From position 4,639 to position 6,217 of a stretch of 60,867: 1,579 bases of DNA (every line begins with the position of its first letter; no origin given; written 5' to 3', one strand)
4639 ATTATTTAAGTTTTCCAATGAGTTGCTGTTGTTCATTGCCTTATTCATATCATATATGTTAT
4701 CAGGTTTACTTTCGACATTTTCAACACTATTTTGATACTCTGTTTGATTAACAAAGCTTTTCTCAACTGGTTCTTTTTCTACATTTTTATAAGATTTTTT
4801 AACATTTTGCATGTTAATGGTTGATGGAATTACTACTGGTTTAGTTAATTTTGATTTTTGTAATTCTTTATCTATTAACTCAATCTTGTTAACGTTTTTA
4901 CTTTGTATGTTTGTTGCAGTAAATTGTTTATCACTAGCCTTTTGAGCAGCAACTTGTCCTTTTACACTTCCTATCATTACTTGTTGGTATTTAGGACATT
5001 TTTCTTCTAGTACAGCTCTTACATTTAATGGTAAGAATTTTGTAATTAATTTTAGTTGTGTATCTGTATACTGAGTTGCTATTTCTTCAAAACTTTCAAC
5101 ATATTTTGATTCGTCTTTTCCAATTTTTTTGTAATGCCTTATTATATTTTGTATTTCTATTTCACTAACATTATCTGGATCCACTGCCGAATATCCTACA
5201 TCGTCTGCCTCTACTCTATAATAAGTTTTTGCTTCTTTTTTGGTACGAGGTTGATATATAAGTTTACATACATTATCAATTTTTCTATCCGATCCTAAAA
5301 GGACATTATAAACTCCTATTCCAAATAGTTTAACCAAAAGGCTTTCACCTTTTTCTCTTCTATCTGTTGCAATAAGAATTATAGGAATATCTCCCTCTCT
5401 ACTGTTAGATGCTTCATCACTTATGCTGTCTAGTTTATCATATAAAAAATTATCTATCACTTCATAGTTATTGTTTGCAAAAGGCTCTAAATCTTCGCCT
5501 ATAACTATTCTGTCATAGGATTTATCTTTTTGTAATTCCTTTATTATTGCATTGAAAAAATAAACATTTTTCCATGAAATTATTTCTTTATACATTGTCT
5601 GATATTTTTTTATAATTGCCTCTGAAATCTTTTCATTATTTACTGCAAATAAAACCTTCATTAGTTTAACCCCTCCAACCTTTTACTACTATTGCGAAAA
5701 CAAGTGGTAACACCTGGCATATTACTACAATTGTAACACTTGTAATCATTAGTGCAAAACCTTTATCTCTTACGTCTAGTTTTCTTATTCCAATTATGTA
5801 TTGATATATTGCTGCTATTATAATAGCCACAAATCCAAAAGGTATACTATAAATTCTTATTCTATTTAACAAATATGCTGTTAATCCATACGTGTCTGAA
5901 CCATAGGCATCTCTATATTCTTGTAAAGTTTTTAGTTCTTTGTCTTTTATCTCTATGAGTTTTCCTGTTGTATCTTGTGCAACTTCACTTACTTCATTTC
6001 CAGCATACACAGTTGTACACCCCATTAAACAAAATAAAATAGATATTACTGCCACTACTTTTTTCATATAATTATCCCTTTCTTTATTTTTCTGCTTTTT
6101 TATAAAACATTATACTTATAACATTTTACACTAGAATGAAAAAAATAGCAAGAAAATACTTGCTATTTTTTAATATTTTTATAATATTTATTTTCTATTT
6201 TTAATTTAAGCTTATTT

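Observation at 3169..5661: TadZ-like protein carrying two canonical AT-hooks and in-frame repeats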

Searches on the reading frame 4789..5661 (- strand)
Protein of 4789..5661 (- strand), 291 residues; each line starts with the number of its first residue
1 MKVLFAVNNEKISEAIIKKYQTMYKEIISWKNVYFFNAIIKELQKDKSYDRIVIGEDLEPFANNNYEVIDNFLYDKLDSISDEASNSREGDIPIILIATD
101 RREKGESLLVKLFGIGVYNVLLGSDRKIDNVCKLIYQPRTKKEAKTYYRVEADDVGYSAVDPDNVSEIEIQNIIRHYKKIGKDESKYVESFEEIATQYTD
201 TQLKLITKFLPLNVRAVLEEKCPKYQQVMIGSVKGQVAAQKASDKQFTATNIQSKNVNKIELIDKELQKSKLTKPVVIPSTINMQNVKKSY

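Call 31: search_solved_structures(query=A3, max_evalue=10, show_alignments=2)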
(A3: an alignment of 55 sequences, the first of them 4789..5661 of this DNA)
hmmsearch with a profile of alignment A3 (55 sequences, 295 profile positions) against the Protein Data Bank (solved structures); distinct sequences matched with E-value up to 10: 0.

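Call 47: search_protein_families(library=pfam, alignment_id=A3, max_evalue=10)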
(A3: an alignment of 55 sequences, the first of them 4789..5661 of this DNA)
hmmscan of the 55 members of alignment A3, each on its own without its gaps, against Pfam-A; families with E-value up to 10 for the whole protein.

A. member 1, window:4789-5661:- (291 aa): 2 families
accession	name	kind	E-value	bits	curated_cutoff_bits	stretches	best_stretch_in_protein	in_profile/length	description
PF09330.16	Lact-deh-memb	-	0.085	12.7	25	1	186-289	72-172/290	D-lactate dehydrogenase, membrane binding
PF18908.5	DUF5663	-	0.17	12.9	23.7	1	215-233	59-77/84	Protein of unknown function (DUF5663)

B. families by the number of members that match (of 55 scanned): 27 families (the first 25 are shown)
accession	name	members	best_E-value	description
PF16750.11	HK_sensor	9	0.011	Sensor domain of 2-component histidine kinase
PF13767.11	DUF4168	6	2.5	Domain of unknown function (DUF4168)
PF12717.13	Cnd1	5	3.5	non-SMC mitotic condensation complex subunit 1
PF09330.16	Lact-deh-memb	4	0.00023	D-lactate dehydrogenase, membrane binding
PF20504.3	IntS14_C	3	0.16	Integrator complex subunit 14, alpha-helical domain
PF18908.5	DUF5663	3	0.17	Protein of unknown function (DUF5663)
PF01416.25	PseudoU_synth_1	2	0.034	tRNA pseudouridine synthase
PF21432.3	56B_RHH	2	0.058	56B-like, Ribbon-helix-helix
PF19172.5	DUF5854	2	0.083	Family of unknown function (DUF5854)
PF20194.3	DUF6557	2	0.27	Family of unknown function (DUF6557)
PF24856.1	AraA_central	2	2.8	L-arabinose isomerase central domain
PF09199.15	SSL_OB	2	3.2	Staphylococcal superantigen-like OB-fold domain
PF17675.6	APG6_N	2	4.5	Apg6 coiled-coil region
PF03468.20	XS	1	0.029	XS domain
PF22125.1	Lreu_0056_like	1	0.072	Hypotheical protein Lreu_0056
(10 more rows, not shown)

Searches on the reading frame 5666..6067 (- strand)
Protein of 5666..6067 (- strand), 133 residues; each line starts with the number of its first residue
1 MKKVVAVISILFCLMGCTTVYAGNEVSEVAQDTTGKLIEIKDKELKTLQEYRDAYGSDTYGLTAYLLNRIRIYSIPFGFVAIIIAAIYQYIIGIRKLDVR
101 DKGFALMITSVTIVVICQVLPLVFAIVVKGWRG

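Call 3: search_protein_families(library=pfam, proteins=[window:5666-6067:-], max_evalue=1)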
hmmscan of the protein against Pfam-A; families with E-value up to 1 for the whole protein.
window:5666-6067:- (133 aa): 0 families

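Call 4: search_protein_families(library=ncbifam, proteins=[window:5666-6067:-], max_evalue=1)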
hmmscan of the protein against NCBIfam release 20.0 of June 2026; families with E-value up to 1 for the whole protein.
window:5666-6067:- (133 aa): 2 families
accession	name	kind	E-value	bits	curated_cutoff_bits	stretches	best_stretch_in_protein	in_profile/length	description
TIGR02970.1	succ_dehyd_cytB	equivalog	0.044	14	52.3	1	71-127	60-116/120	succinate dehydrogenase, cytochrome b556 subunit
NF040598.1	Ala_zip_lipo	subfamily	0.2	12.2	43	1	3-44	4-45/90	Lpp/OprI family alanine-zipper lipoprotein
